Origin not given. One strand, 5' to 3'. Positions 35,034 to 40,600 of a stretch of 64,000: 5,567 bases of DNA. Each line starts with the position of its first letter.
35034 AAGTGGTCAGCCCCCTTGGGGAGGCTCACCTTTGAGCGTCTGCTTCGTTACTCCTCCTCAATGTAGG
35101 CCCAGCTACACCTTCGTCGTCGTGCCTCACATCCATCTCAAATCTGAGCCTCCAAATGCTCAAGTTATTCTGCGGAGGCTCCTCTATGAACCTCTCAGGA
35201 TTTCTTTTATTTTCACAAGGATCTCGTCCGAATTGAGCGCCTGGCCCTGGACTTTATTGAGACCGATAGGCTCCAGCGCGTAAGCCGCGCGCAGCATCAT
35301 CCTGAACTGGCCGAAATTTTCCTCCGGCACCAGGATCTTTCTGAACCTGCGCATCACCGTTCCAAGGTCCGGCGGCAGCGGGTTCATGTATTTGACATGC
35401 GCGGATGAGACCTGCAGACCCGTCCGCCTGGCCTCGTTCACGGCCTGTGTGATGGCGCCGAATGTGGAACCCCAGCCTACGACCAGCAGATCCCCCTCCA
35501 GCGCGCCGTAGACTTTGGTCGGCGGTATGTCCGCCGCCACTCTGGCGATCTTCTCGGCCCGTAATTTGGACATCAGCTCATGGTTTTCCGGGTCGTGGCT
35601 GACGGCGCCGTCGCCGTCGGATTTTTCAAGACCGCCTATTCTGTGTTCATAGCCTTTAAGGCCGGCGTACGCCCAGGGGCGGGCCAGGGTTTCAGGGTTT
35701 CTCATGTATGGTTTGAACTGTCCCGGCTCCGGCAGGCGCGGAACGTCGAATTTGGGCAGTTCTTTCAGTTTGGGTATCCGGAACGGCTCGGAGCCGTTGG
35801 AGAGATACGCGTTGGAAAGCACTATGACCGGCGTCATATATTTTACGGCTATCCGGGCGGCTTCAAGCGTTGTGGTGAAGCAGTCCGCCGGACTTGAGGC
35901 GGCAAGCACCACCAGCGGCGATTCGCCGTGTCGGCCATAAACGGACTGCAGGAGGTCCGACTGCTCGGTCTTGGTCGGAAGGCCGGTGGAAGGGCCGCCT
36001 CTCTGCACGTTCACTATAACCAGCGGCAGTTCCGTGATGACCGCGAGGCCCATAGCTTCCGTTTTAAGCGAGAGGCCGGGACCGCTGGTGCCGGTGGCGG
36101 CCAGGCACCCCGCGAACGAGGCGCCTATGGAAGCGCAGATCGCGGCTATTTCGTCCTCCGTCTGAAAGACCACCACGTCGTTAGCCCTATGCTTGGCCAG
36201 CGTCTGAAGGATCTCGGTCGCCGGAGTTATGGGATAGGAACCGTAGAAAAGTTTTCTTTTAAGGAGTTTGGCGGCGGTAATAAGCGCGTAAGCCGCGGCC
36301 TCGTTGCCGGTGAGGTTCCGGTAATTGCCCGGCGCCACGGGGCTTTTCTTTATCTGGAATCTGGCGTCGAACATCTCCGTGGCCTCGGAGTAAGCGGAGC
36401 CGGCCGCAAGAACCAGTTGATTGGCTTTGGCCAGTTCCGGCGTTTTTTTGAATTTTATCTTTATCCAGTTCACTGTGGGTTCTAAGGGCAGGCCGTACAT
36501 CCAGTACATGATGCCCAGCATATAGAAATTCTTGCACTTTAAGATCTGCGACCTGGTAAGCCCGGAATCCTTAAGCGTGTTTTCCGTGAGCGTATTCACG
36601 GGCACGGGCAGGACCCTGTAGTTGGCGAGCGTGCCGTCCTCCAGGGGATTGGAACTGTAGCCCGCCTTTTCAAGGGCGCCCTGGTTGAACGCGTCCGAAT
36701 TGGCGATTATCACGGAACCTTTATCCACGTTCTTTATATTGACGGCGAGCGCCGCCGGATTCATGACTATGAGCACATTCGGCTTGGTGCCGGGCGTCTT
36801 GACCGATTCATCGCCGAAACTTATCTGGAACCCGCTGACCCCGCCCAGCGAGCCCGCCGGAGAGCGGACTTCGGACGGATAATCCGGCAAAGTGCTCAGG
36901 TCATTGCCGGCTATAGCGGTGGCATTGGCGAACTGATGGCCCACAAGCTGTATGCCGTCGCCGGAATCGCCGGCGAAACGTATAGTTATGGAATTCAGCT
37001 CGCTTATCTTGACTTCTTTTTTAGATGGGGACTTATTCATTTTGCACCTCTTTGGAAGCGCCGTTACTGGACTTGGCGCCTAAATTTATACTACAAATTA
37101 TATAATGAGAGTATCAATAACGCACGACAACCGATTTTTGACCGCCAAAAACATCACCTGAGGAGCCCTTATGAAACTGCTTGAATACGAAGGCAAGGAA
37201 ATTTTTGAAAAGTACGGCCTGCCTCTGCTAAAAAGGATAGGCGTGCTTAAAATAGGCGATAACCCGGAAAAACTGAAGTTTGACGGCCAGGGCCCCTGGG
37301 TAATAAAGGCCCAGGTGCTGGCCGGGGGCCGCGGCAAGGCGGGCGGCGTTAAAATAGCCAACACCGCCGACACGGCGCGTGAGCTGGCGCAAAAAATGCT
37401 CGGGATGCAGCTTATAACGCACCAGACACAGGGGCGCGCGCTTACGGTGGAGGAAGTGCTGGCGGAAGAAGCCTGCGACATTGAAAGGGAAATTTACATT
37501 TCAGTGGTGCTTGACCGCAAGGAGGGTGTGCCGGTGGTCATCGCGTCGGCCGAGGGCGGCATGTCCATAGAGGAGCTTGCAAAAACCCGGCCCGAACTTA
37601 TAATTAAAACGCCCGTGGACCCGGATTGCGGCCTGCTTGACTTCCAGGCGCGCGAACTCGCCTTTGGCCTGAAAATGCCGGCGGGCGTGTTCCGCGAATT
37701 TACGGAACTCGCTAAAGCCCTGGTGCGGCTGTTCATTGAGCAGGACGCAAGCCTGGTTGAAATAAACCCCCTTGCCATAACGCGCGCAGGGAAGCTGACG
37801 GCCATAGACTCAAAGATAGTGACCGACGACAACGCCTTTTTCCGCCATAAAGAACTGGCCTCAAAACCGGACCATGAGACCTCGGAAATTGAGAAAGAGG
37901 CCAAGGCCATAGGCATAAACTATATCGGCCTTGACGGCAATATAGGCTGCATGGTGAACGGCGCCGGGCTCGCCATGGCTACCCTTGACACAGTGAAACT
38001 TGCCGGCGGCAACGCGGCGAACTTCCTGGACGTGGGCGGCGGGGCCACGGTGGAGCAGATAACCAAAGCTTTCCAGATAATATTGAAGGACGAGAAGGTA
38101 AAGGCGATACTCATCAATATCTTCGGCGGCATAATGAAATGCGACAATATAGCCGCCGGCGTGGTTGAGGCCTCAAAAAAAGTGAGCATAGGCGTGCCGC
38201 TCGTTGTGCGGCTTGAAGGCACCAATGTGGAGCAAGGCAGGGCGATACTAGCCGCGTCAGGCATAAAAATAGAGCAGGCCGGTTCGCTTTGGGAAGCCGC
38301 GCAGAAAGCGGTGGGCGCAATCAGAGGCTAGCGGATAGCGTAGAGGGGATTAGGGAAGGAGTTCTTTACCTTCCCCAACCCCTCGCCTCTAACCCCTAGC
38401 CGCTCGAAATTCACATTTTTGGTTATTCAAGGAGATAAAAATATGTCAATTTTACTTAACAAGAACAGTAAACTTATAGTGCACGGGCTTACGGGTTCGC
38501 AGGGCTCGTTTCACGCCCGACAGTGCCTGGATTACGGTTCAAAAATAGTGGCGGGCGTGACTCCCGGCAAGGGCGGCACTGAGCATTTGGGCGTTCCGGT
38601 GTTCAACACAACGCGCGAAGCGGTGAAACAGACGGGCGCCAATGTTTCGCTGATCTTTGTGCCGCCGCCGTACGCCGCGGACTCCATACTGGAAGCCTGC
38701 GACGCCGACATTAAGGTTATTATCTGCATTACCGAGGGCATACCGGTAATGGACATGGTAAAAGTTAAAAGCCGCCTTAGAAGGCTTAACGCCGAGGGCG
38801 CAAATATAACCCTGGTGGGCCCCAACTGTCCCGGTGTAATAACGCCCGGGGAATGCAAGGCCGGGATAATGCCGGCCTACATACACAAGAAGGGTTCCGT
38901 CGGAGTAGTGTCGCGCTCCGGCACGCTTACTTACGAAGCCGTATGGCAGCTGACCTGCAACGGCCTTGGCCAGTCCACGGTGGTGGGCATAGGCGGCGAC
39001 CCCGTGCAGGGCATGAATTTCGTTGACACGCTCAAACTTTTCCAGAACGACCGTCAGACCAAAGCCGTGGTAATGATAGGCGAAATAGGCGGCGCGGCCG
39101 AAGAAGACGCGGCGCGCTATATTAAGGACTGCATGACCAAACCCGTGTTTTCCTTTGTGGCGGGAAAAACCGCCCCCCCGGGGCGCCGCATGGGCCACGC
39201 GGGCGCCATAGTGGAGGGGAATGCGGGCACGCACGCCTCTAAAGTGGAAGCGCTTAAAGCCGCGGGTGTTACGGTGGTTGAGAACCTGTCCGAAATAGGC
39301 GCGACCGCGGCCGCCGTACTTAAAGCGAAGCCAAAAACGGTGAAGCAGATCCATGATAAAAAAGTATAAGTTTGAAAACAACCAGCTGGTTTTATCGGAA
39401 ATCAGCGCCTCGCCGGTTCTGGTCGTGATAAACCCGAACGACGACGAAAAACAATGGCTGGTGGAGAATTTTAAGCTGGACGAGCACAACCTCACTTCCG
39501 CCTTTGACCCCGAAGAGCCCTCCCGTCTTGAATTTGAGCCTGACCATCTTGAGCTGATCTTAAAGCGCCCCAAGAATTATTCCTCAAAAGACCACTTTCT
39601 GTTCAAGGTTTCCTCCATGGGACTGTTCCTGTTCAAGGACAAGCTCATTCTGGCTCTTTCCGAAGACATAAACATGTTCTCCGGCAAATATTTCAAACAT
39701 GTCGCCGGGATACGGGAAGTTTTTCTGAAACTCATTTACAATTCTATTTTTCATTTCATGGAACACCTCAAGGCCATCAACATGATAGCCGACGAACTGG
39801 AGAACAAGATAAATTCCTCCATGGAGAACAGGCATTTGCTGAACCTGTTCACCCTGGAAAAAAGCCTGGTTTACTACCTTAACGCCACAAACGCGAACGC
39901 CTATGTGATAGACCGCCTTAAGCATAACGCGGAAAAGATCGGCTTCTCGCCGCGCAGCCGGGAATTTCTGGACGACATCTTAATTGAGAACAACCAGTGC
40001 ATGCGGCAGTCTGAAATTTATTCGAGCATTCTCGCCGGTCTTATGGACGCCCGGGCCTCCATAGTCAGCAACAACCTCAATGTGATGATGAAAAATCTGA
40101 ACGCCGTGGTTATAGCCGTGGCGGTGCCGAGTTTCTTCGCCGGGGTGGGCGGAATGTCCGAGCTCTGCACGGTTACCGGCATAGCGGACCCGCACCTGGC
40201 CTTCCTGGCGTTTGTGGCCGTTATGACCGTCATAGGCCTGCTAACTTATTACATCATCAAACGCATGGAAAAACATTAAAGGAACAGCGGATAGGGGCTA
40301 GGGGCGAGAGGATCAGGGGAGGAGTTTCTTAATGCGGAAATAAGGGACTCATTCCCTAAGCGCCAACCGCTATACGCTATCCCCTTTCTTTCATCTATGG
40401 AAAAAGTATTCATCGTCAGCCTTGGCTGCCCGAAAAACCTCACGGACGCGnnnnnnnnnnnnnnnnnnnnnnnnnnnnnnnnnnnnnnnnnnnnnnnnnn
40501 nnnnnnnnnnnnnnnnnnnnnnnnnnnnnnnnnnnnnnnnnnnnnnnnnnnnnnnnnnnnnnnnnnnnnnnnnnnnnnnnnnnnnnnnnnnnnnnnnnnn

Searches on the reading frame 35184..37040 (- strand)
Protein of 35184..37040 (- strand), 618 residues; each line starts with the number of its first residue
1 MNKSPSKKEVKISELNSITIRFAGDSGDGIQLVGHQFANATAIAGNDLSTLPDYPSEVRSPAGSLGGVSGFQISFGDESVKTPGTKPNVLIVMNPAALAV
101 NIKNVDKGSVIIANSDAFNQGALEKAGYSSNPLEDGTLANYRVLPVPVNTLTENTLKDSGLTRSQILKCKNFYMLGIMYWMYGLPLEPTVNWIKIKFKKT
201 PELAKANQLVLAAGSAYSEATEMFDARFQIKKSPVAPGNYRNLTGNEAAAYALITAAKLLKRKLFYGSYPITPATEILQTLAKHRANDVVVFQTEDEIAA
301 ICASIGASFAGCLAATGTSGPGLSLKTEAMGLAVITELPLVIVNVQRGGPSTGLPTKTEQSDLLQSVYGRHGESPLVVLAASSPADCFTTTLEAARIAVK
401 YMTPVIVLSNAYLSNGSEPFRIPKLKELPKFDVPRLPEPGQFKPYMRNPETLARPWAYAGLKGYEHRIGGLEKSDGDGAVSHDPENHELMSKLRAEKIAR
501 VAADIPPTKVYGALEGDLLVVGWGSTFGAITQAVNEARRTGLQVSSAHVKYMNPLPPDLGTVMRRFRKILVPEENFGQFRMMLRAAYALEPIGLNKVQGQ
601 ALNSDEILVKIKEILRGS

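Call 9: search_protein_families(library=pfam, proteins=[window:35184-37040:-])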
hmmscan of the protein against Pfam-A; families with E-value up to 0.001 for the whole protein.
window:35184-37040:- (618 aa): 3 families
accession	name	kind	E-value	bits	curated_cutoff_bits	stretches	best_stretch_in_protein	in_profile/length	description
PF01855.24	POR_N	-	4.7e-54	184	27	1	265-475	10-220/231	Pyruvate flavodoxin/ferredoxin oxidoreductase, thiamine diP-bdg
PF01558.24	POR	-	2.7e-26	93.2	27.4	1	27-214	2-171/173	Pyruvate ferredoxin/flavodoxin oxidoreductase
PF17147.9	PFOR_II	-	5.1e-05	24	27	1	517-582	2-73/102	Pyruvate:ferredoxin oxidoreductase core domain II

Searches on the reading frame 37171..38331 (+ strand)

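Call 9: search_protein_families(library=pfam, proteins=[window:37171-38331:+])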
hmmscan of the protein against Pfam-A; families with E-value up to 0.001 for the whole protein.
window:37171-38331:+ (386 aa): 3 families
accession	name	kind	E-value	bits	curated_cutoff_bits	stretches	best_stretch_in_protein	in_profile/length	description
PF08442.15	ATP-grasp_2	-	6.3e-66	222.3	29.5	1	2-202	1-201/202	ATP-grasp domain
PF00549.24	Ligase_CoA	-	1.3e-30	106.6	24.5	1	261-381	1-128/128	CoA-ligase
PF24948.1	Citrate_synth_N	-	1.8e-12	47.6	83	1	35-227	46-229/232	ATP-citrate synthase ATP-grasp domain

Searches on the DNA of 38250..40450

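Call 52: search_rna_families(source=window, start=38250, end=40450, threshold=evalue, max_evalue=5)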
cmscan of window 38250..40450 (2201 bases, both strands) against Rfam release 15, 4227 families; matches with E-value up to 5: 3.
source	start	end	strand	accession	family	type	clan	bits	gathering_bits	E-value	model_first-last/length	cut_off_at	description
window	38324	38403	+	RF03677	mir-1304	Gene; miRNA;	-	20.6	90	0.78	1-87/87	no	mir-1304 microRNA precursor family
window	38850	38887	+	RF01211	SNORD124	Gene; snRNA; snoRNA; CD-box;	-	19.6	40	3.3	1-104/104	no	Small nucleolar RNA SNORD124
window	40078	40121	+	RF00323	snoR79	Gene; snRNA; snoRNA; CD-box;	-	17.4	80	4.1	1-65/65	no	Small nucleolar RNA R79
